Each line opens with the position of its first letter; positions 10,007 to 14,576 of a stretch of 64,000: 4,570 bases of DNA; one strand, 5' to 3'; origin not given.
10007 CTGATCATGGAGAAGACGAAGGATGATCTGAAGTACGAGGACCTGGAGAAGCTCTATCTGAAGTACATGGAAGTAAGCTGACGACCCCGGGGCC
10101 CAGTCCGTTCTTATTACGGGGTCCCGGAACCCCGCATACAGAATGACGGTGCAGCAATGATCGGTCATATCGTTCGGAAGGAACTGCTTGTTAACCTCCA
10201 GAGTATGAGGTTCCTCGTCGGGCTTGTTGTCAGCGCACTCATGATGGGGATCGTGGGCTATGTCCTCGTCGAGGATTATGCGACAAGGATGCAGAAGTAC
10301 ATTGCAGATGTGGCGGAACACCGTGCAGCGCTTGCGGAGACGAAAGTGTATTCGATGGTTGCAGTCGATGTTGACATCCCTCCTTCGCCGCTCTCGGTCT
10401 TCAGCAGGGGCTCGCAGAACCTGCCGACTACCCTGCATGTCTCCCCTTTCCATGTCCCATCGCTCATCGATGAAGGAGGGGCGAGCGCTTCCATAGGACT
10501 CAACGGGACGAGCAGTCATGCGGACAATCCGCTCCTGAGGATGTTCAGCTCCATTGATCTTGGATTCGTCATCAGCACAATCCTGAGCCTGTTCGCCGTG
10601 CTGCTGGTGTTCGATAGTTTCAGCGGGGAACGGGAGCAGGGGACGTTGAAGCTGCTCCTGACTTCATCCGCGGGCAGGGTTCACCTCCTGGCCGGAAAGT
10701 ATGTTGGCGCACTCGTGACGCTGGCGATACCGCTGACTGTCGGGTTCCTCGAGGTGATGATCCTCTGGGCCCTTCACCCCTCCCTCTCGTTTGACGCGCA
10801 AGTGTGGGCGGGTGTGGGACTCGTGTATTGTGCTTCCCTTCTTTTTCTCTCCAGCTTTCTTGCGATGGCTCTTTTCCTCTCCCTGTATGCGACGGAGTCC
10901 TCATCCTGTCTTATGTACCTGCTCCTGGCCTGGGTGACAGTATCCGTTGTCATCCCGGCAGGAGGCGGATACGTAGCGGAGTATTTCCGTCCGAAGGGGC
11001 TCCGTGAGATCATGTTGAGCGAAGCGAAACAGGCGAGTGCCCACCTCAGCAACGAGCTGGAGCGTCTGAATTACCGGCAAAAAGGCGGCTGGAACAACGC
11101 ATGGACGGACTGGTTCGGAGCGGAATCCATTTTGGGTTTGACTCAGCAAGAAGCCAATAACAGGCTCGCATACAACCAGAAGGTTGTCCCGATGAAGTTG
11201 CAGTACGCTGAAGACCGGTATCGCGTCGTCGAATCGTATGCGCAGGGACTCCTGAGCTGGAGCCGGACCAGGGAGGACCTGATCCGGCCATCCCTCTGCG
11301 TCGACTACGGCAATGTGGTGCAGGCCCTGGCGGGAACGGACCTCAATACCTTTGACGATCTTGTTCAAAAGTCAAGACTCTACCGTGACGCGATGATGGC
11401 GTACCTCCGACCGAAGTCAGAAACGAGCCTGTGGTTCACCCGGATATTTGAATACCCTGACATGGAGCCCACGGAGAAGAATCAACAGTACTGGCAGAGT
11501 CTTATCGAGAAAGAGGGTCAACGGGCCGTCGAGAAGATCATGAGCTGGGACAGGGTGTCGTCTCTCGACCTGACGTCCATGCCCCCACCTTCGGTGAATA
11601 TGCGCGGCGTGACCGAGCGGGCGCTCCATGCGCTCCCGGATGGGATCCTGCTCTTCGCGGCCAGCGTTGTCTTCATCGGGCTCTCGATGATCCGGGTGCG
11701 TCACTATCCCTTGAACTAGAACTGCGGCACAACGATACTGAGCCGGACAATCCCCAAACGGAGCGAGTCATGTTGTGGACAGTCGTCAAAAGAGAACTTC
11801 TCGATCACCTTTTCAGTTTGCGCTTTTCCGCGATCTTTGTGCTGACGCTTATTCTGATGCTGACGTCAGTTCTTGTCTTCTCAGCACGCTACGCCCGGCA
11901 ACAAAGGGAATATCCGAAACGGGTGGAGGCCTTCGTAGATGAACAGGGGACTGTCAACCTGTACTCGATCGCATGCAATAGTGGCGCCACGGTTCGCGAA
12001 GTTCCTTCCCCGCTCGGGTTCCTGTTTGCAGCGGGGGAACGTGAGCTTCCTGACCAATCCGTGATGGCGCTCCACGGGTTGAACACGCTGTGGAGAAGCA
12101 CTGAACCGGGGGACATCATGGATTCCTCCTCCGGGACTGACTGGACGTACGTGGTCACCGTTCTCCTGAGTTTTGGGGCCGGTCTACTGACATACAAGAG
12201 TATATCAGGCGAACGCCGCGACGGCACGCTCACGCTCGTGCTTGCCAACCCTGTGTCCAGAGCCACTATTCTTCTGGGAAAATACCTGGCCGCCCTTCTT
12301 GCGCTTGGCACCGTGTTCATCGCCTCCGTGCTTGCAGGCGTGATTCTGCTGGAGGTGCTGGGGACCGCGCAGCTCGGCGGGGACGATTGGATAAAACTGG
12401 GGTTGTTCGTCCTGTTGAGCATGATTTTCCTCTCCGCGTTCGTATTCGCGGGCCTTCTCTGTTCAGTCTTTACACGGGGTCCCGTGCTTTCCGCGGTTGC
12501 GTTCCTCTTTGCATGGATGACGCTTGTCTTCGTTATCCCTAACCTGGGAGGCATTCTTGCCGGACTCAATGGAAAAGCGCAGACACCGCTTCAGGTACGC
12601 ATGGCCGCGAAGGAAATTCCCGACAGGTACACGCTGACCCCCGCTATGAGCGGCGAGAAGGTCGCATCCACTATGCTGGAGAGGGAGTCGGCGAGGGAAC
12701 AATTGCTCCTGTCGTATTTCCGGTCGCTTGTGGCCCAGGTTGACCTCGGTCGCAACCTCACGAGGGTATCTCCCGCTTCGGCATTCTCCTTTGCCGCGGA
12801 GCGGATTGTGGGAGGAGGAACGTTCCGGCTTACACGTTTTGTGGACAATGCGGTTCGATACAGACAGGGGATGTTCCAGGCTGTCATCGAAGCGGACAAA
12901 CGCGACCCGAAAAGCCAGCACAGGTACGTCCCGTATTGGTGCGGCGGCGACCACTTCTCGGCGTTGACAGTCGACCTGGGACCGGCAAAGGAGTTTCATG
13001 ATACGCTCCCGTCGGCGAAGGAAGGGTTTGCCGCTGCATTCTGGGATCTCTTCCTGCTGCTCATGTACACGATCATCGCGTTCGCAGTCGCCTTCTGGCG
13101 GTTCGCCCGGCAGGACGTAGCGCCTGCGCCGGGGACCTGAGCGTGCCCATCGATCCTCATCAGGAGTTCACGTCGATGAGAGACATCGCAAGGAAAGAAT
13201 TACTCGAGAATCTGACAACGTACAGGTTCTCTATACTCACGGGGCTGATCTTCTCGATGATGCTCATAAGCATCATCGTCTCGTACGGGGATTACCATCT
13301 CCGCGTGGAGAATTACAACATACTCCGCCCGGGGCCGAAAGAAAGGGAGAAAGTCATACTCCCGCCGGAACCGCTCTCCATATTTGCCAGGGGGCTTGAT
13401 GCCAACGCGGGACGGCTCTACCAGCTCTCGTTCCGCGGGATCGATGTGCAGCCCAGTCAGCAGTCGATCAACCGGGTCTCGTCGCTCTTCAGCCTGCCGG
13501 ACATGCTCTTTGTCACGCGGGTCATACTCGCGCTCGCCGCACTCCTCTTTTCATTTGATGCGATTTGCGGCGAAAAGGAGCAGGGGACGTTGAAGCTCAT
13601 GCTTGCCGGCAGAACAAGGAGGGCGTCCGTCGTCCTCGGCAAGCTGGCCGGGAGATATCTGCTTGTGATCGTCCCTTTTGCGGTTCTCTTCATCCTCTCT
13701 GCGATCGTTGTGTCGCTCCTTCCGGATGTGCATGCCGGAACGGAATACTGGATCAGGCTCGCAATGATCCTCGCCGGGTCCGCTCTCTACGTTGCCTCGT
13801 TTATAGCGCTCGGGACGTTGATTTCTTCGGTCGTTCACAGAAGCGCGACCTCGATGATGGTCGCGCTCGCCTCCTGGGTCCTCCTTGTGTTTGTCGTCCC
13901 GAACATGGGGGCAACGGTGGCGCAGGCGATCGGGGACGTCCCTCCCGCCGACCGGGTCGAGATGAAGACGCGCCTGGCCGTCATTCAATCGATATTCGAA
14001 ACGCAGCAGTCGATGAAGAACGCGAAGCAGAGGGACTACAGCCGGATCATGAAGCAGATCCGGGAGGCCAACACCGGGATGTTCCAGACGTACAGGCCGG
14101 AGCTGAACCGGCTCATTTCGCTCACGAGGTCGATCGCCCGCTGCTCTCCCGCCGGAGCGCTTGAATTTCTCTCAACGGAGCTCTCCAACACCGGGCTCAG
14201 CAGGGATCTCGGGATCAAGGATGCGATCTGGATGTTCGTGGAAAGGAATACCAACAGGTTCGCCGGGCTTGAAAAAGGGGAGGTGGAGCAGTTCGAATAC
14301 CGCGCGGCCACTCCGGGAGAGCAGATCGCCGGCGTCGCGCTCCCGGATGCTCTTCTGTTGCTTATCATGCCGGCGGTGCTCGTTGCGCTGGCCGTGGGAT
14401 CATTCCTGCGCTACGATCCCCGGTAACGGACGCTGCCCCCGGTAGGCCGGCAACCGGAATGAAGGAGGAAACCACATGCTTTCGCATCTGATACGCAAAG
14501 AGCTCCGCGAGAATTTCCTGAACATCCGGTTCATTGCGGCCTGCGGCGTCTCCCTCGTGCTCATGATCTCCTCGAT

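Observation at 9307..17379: Sigma54-driven ABC-2 operon with one ATPase, four tandem paralogous large permeases and an anchored MFP/NEW3-like protein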

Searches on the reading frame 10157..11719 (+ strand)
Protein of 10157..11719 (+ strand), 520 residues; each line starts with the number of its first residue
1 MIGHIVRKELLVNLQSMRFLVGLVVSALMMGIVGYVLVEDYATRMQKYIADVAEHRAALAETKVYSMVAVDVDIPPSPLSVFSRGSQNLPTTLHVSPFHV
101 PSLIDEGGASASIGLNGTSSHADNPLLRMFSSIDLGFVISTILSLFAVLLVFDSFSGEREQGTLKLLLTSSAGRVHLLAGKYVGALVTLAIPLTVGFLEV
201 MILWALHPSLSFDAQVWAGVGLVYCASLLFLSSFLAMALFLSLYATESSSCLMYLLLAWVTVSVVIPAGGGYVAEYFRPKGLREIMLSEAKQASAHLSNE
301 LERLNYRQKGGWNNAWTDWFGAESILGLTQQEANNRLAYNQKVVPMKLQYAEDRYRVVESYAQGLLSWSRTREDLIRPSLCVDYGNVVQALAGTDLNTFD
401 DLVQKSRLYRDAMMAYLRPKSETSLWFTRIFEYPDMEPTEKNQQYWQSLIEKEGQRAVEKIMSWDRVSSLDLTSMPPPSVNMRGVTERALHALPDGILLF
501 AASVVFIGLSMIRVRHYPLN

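Call 3: search_protein_families(library=pfam, proteins=[window:10157-11719:+], max_evalue=0.01)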
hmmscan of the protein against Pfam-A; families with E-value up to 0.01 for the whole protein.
window:10157-11719:+ (520 aa): 3 families
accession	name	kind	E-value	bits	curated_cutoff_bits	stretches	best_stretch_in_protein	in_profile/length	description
PF12679.13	ABC2_membrane_2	-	4.4e-21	75.8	27.2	1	5-330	3-219/283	ABC-2 family transporter protein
PF13346.12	ABC2_membrane_5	-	0.0016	18.4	25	1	129-264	29-163/205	ABC-2 family transporter protein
PF12730.13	ABC2_membrane_4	-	0.0039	17.6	27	1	128-241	45-158/179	ABC-2 family transporter protein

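Call 4: search_protein_families(library=ncbifam, proteins=[window:10157-11719:+], max_evalue=0.01)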
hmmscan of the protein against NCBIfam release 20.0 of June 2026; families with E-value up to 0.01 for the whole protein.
window:10157-11719:+ (520 aa): 2 families
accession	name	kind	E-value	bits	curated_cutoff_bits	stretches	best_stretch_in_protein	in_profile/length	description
TIGR03518.1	ABC_perm_GldF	equivalog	5.8e-07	29.7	288.5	1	147-275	65-187/240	gliding motility-associated ABC transporter permease subunit GldF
NF041647.1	ABC_perm_CPBP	equivalog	0.0012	17.7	435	1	141-242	199-293/636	ABC transporter permease subunit/CPBP intramembrane protease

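Call 48: search_solved_structures(query=A4, max_evalue=1)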
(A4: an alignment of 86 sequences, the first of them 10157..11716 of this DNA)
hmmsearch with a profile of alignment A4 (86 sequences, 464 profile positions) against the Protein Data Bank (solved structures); distinct sequences matched with E-value up to 1: 14.
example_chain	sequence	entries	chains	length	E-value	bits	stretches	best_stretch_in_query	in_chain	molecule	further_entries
7o0y_D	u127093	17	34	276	1.4e-18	70.2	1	126-252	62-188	Probable ABC transporter permease protein NosY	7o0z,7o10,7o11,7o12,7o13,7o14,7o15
9q1y_A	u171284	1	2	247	0.008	18.3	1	133-261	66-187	Phenol-soluble modulin export ABC transporter permease subunit PmtD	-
9q2n_A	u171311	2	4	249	0.0082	18.2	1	133-261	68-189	Phenol-soluble modulin export ABC transporter permease subunit PmtD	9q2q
9q2r_A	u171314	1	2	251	0.0084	18.2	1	133-261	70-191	Phenol-soluble modulin export ABC transporter permease subunit PmtD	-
6xjh_A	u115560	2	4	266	0.0096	18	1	133-261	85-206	Phenol-soluble modulin export ABC transporter permease subunit PmtD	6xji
6dkk_A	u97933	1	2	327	0.034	16.2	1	256-349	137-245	Botulinum neurotoxin type A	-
6mhj_A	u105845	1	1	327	0.035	16.2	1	256-349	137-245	Botulinum neurotoxin type A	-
2w2d_B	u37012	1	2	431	0.053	15.6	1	256-349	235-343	BOTULINUM NEUROTOXIN A HEAVY CHAIN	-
7p2y_b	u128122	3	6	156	0.32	13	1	237-345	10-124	ATP synthase subunit b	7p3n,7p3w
5brk_B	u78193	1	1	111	0.34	12.9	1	335-409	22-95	Serine/threonine-protein kinase LATS1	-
9if7_LD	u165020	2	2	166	0.5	12.3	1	253-362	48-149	PRKR-interacting protein 1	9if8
9o19_X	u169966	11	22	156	0.67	11.9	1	237-345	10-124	ATP synthase subunit b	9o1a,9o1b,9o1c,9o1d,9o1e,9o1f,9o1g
9r2o_A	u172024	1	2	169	0.67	11.9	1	251-296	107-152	N5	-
5b5w_U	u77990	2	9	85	0.82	11.7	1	345-412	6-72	Serine/threonine-protein kinase LATS1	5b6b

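Call 59: predict_structure(alignment_id=A4)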
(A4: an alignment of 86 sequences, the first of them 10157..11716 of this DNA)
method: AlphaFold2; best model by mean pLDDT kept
length: 520 residues; sequences in the alignment: 86
mean_pLDDT: 89.5   pTM: 0.86
mean pLDDT of the five models: 89.5, 89.0, 88.1, 88.0, 86.7
residues with pLDDT >= 90: 388; 70-90: 97; 50-70: 15; < 50: 20
segments of 3 or more residues with pLDDT < 50: 107-124
pLDDT, mean of each block of 10 residues (from residue 1): 90 95 96 94 92 94 95 92 78 91 65 38 47 87 96 91 86 90 97 97 92 93 98 97 94 97 94 90 90 93 88 73 85 92 93 92 89 92 96 92 94 96 94 91 93 91 91 91 93 96 97 87
secondary structure, 60 per line:
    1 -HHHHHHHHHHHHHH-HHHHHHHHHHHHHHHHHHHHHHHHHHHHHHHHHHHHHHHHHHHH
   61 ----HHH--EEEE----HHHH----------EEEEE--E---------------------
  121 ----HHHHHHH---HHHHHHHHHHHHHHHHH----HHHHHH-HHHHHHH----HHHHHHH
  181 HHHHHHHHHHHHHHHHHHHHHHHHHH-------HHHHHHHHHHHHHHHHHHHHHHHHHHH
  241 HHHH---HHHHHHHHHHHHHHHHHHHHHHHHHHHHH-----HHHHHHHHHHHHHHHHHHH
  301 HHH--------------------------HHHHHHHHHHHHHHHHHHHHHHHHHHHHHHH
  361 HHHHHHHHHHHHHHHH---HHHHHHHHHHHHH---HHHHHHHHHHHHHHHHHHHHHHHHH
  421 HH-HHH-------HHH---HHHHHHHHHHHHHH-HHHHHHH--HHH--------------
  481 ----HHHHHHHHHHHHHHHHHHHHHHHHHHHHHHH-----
elements in order: H2-15 H17-60 E70-73 H78-81 E92-96 H125-131 H135-151 H156-161 H163-169 H174-206 H214-244 H248-276 H282-303 H330-376 H380-392 H396-422 H440-453 H455-461 H485-515

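Call 62: fold_search(model_id=the predicted structure, library=pdb)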
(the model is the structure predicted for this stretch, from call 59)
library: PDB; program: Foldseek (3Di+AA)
matches with E <= 10: 347; with E <= 0.001: 7
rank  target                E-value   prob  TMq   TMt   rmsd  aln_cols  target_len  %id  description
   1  7znq_y                2.8e-04  1.00  0.34  0.69  20.4       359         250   18  ABC transporter complex NosDFYL in GDN (released 2022-08-03)
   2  7o0y_E                3.5e-04  1.00  0.32  0.66  18.6       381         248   16  ABC transporter NosDFY, nucleotide-free in GDN (released 2022-04-13)
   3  7qba_E                3.8e-04  1.00  0.24  0.48  17.7       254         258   21  CryoEM structure of the ABC transporter NosDFY complexed with nitrous oxide reductase NosZ (released 2022-08-03)
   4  7o0y_D                4.7e-04  1.00  0.35  0.67  15.9       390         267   17  ABC transporter NosDFY, nucleotide-free in GDN (released 2022-04-13)
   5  7o12_E                4.7e-04  1.00  0.24  0.50  19.8       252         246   21  ABC transporter NosDFY, AMPPNP-bound in GDN (released 2022-04-13)
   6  7o17_D                5.9e-04  1.00  0.27  0.49  20.9       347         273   20  ABC transporter NosDFY E154Q, ATP-bound in lipid nanodisc (released 2022-04-13)
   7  7qba_D                8.6e-04  1.00  0.27  0.50  15.9       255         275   20  CryoEM structure of the ABC transporter NosDFY complexed with nitrous oxide reductase NosZ (released 2022-08-03)
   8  7o0z_E                1.1e-03  1.00  0.32  0.62  19.0       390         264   18  ABC transporter NosFY, nucleotide-free in GDN (released 2022-11-02)
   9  7o17_E                1.3e-03  1.00  0.25  0.48  21.6       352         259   20  ABC transporter NosDFY E154Q, ATP-bound in lipid nanodisc (released 2022-04-13)
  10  7o0z_D                1.4e-03  1.00  0.33  0.64  18.7       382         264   16  ABC transporter NosFY, nucleotide-free in GDN (released 2022-11-02)
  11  7znq_Y                2.1e-03  1.00  0.34  0.65  20.6       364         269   17  ABC transporter complex NosDFYL in GDN (released 2022-08-03)
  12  6xjh_A                9.9e-02  0.98  0.21  0.39  14.6       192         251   14  PmtCD ABC exporter without the basket domain at C2 symmetry (released 2020-10-14)
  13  9q1y_A                1.5e-01  0.85  0.19  0.35  22.5       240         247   14  Nucleotide-free structure of PmtCD in detergent LMNG (released 2025-11-26)
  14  6l4u_B                2.9e-01  0.08  0.10  0.08  34.2       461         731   10  Structure of the PSI-FCPI supercomplex from diatom (released 2020-05-20)
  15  6u1s_A                3.6e-01  0.14  0.10  0.14  33.5       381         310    9  Cryo-EM structure of a de novo designed 16-helix transmembrane nanopore, TMHC8_R. (released 2020-08-19)
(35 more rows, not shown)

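Call 65: search_solved_structures(query=A4, max_evalue=1e-10, show_alignments=1)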
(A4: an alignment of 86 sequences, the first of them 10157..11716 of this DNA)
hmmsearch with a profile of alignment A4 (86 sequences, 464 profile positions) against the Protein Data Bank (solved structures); distinct sequences matched with E-value up to 1e-10: 1.
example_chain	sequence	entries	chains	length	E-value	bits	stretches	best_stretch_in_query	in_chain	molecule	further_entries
7o0y_D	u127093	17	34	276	1.4e-18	70.2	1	126-252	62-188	Probable ABC transporter permease protein NosY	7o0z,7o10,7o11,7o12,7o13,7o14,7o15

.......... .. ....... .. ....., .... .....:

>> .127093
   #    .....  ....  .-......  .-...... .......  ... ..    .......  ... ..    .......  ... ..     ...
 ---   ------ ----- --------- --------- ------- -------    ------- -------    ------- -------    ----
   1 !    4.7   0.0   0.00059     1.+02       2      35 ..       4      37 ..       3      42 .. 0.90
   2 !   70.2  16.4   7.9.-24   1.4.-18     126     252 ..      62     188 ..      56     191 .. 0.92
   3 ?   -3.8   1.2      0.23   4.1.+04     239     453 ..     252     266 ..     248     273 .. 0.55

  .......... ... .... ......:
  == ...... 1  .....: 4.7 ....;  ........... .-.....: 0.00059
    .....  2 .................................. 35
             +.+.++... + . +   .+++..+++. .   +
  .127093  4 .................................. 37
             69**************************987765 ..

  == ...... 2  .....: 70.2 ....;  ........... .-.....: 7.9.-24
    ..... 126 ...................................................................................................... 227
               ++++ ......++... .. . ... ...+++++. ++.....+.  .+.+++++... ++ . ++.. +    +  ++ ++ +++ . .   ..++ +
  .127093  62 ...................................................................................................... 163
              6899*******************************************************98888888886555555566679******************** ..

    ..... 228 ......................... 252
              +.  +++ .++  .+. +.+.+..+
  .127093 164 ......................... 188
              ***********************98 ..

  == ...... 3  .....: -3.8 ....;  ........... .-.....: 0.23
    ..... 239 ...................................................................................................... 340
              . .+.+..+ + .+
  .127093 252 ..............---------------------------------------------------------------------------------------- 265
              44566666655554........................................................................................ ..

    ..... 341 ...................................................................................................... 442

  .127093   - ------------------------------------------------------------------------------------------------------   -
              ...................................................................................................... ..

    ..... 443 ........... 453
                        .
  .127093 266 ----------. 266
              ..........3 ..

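Call 84: search_protein_families(library=padloc, proteins=[window:10157-11719:+], max_evalue=0.001)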
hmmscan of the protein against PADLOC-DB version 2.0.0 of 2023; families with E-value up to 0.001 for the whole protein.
window:10157-11719:+ (520 aa): 0 families

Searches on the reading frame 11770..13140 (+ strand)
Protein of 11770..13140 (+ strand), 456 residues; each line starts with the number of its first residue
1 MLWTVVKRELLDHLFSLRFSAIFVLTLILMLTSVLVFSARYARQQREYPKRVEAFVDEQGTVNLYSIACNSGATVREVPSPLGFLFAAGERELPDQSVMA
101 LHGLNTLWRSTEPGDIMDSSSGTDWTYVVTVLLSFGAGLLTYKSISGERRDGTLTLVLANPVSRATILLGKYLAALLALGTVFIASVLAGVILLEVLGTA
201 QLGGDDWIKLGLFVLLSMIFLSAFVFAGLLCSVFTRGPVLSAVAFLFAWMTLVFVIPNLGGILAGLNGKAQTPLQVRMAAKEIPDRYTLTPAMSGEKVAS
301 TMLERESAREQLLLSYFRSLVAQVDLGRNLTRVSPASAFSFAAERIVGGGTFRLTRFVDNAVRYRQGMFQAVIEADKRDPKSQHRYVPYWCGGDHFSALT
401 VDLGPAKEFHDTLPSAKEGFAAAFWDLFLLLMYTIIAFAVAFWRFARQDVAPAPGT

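Call 3: search_protein_families(library=pfam, proteins=[window:11770-13140:+], max_evalue=0.01)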
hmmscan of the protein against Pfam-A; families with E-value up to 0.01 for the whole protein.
window:11770-13140:+ (456 aa): 5 families
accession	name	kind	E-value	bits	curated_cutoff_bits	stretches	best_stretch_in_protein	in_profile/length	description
PF12679.13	ABC2_membrane_2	-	3.8e-32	112.1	27.2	1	3-450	1-283/283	ABC-2 family transporter protein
PF12730.13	ABC2_membrane_4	-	4.4e-09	37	27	1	123-247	50-174/179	ABC-2 family transporter protein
PF13346.12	ABC2_membrane_5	-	2.9e-06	27.4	25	1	126-259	36-163/205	ABC-2 family transporter protein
PF12698.13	ABC2_membrane_3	-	4.2e-06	26.5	31.6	1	130-256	169-285/347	ABC-2 family transporter protein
PF12040.14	DUF3526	-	0.00094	20.3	25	1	301-375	49-114/144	Domain of unknown function (DUF3526)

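Call 4: search_protein_families(library=ncbifam, proteins=[window:11770-13140:+], max_evalue=0.01)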
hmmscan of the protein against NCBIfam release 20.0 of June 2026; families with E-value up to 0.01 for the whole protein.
window:11770-13140:+ (456 aa): 4 families
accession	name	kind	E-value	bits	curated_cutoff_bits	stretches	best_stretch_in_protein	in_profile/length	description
TIGR03518.1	ABC_perm_GldF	equivalog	5e-10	39.8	288.5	1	137-251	65-174/240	gliding motility-associated ABC transporter permease subunit GldF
TIGR03733.1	lanti_perm_MutG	subfamily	0.00012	21.6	117.2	1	126-239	49-161/248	lantibiotic immunity ABC transporter MutG family permease subunit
NF041647.1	ABC_perm_CPBP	equivalog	0.0029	16.4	435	1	131-231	199-305/636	ABC transporter permease subunit/CPBP intramembrane protease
NF038293.1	permease_SagH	equivalog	0.0043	15.9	450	1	139-254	194-301/370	SagH family ABC transporter permease subunit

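Call 84: search_protein_families(library=padloc, proteins=[window:11770-13140:+], max_evalue=0.001)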
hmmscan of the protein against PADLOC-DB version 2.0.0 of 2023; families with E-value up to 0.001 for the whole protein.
window:11770-13140:+ (456 aa): 0 families

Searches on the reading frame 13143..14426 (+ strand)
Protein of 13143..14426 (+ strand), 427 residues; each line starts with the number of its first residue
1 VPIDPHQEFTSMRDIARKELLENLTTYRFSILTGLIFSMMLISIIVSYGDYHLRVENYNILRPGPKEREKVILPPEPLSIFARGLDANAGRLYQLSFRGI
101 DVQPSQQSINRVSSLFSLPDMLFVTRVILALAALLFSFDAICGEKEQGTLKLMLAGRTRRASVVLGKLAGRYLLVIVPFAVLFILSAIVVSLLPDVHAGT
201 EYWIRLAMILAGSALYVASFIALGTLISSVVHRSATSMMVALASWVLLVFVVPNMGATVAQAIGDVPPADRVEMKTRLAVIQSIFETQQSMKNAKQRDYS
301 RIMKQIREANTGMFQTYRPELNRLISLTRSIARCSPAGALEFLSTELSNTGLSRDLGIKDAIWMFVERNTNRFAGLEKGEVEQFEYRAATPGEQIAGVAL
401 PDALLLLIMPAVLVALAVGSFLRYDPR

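Call 3: search_protein_families(library=pfam, proteins=[window:13143-14426:+], max_evalue=0.01)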
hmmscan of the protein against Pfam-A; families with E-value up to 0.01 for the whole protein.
window:13143-14426:+ (427 aa): 2 families
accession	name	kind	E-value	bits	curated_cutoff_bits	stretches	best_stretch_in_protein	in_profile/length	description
PF12679.13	ABC2_membrane_2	-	4.7e-25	88.8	27.2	1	15-425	3-282/283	ABC-2 family transporter protein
PF12698.13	ABC2_membrane_3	-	2.9e-09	36.9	31.6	1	127-252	167-287/347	ABC-2 family transporter protein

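Call 4: search_protein_families(library=ncbifam, proteins=[window:13143-14426:+], max_evalue=0.01)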
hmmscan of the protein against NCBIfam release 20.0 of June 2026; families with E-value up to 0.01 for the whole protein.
window:13143-14426:+ (427 aa): 3 families
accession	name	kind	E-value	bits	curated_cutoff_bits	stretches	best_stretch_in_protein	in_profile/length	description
TIGR03518.1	ABC_perm_GldF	equivalog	0.00032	20.8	288.5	1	136-251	68-181/240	gliding motility-associated ABC transporter permease subunit GldF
NF038293.1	permease_SagH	equivalog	0.00034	19.5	450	1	132-251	191-302/370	SagH family ABC transporter permease subunit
NF041647.1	ABC_perm_CPBP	equivalog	0.0005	18.9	435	1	92-231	168-303/636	ABC transporter permease subunit/CPBP intramembrane protease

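Call 84: search_protein_families(library=padloc, proteins=[window:13176-14426:+], max_evalue=0.001)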
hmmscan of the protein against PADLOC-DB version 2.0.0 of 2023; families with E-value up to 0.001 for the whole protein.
window:13176-14426:+ (416 aa): 0 families
